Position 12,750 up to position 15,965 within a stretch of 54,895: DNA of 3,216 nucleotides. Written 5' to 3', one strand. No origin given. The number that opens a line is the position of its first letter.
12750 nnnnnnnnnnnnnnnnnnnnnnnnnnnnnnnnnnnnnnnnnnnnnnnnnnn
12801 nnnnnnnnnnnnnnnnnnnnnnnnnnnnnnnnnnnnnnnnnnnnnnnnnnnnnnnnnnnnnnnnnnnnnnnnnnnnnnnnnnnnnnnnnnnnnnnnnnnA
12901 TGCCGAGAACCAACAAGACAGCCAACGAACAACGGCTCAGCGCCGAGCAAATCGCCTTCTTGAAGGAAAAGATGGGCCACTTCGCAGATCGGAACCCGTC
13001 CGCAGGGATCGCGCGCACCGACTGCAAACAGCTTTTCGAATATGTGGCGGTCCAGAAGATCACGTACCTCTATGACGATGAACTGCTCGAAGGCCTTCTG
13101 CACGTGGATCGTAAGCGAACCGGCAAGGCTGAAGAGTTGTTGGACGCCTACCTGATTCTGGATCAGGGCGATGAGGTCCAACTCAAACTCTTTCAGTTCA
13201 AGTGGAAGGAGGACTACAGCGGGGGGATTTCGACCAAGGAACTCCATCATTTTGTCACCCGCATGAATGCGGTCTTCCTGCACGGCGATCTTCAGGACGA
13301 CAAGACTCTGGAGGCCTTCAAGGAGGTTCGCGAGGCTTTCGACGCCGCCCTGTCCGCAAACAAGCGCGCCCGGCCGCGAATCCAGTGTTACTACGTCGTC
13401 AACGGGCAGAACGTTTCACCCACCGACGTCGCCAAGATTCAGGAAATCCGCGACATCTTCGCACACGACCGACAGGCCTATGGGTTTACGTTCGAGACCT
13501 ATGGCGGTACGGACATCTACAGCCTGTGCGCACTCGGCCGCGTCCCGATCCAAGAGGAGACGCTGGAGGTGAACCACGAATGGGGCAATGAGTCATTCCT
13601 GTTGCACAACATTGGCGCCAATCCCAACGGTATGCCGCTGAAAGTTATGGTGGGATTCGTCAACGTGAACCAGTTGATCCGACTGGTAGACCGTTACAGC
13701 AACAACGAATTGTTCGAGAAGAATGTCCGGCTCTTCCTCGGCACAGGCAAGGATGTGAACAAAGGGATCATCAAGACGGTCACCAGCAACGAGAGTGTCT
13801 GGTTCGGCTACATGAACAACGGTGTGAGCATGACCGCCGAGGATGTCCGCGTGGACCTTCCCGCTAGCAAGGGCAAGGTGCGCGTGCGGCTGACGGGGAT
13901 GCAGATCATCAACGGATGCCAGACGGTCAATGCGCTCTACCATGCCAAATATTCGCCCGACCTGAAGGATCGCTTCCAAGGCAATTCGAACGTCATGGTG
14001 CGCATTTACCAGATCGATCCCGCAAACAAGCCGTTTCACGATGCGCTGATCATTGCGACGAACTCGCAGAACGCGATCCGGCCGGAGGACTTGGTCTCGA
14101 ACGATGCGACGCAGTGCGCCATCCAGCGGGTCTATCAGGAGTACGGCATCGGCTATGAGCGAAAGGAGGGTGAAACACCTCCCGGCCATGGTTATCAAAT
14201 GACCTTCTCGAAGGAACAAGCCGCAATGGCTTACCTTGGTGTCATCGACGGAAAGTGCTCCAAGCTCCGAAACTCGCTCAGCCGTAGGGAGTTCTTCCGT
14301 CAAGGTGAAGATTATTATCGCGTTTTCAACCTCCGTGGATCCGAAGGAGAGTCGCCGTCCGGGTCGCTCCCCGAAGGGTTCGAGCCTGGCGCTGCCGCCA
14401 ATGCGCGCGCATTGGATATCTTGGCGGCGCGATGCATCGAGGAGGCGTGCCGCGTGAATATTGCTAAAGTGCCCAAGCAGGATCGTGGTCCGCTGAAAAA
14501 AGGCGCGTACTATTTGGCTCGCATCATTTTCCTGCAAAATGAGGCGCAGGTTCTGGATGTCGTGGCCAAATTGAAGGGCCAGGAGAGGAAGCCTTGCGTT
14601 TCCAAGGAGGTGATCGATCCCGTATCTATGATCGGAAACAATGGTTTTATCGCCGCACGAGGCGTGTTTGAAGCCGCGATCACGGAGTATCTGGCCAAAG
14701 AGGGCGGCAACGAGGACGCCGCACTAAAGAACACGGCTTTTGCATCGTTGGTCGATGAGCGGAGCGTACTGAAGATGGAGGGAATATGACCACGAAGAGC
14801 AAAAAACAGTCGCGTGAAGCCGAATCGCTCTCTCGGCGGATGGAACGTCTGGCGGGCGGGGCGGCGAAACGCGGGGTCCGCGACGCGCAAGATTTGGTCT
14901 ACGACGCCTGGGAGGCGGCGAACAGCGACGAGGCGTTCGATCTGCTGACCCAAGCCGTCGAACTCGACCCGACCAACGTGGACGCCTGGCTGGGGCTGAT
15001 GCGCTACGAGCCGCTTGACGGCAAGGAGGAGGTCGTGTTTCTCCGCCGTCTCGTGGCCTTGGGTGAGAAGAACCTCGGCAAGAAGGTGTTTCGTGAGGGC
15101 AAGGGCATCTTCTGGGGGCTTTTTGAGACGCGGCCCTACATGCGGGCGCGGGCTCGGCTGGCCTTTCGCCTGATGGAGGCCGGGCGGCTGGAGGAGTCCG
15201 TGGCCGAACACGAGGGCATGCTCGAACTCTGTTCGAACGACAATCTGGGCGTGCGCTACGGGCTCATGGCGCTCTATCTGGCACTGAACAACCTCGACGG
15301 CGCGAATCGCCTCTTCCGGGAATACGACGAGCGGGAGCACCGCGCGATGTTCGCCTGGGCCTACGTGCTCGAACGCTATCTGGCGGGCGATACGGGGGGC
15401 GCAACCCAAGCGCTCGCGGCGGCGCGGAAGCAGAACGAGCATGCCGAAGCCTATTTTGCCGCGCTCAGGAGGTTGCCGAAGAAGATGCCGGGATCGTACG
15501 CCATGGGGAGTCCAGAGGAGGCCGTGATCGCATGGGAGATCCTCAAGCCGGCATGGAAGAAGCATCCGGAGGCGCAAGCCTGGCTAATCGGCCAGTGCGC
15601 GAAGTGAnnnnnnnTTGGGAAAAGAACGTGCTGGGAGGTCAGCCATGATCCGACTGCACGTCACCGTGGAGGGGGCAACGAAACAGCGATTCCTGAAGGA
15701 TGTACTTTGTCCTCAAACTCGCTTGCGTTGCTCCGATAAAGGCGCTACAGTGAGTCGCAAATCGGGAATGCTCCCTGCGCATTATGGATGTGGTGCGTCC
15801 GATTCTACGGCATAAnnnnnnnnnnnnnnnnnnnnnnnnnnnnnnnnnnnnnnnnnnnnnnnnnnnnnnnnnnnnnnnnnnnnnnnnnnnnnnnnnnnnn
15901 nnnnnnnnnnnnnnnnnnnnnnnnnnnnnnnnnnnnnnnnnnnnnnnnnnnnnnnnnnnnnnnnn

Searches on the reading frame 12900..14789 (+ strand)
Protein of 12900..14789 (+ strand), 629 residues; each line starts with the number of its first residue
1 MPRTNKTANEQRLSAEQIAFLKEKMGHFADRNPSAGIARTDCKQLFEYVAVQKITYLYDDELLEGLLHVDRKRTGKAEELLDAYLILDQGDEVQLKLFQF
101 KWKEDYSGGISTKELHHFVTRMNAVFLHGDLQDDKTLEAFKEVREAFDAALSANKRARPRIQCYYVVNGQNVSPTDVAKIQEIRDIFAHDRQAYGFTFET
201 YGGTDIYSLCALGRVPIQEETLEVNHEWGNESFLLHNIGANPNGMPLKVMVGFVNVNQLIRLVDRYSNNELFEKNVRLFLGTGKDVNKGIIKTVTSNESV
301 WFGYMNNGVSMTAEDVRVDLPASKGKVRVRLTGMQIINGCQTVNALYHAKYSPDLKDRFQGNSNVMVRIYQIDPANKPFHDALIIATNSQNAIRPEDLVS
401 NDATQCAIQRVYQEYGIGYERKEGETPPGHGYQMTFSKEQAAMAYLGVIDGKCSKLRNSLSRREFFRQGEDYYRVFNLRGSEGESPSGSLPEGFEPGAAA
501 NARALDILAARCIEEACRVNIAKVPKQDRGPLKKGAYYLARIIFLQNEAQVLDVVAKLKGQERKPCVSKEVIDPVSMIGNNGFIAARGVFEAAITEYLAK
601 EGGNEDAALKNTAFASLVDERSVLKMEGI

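Call 9: search_protein_families(library=pfam, proteins=[window:12900-14789:+], max_evalue=0.01)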
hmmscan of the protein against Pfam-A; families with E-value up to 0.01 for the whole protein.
window:12900-14789:+ (629 aa): 1 family
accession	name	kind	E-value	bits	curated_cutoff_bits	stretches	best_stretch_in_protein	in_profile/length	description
PF10592.14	AIPR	-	2.1e-35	123.3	25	1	272-428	1-157/308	AIPR protein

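Call 10: search_protein_families(library=padloc, proteins=[window:12900-14789:+], max_evalue=0.001)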
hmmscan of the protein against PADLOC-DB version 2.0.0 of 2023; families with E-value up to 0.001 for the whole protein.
window:12900-14789:+ (629 aa): 2 families
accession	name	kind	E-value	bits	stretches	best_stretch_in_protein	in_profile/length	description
PDLC02357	AbiU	-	4.5e-43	146.2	1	88-476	79-429/537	AbiU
PDLC02207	MzaE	-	1.8e-12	44.6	1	260-410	233-384/598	-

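Call 19: search_protein_families(library=ncbifam, proteins=[window:12900-14789:+], max_evalue=0.001)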
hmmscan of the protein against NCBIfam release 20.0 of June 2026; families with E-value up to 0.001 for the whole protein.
window:12900-14789:+ (629 aa): 1 family
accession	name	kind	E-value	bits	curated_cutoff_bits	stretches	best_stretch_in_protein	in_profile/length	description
NF041935.1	MzaE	equivalog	1.8e-14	53.2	1050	1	262-411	235-384/593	MZA anti-phage system associated AIPR family protein MzaE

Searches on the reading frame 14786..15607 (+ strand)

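Call 9: search_protein_families(library=pfam, proteins=[window:14786-15607:+], max_evalue=0.01)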
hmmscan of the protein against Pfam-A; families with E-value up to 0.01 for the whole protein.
window:14786-15607:+ (273 aa): 5 families
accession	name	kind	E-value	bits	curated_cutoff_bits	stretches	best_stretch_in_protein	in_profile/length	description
PF14559.12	TPR_19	-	5.5e-10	39.9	25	2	129-186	1-57/68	Tetratricopeptide repeat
PF13428.12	TPR_14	-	9.7e-06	26.2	23.5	0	36-72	6-42/44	Tetratricopeptide repeat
PF21545.3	T7SS_EccA1_N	-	0.00082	19.2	27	0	42-73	15-46/272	T7SS, ESX-1 secretion system protein EccA1, N-terminal domain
PF13414.12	TPR_11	-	0.0032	17.6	26.8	0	48-71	11-34/42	TPR repeat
PF13431.12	TPR_17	-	0.0088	16.7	24.4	0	53-70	1-18/34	Tetratricopeptide repeat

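Call 10: search_protein_families(library=padloc, proteins=[window:14786-15607:+], max_evalue=0.001)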
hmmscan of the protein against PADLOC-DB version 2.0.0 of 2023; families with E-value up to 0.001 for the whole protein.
window:14786-15607:+ (273 aa): 0 families

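Call 19: search_protein_families(library=ncbifam, proteins=[window:14786-15607:+], max_evalue=0.001)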
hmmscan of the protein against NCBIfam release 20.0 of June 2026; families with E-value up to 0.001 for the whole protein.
window:14786-15607:+ (273 aa): 0 families

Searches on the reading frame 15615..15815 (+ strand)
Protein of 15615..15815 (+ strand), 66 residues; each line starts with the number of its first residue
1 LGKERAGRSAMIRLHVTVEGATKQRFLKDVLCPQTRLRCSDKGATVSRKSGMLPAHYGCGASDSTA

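Call 120: search_protein_families(library=pfam, proteins=[window:15615-15815:+], max_evalue=1)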
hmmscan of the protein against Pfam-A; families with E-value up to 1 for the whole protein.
window:15615-15815:+ (66 aa): 0 families
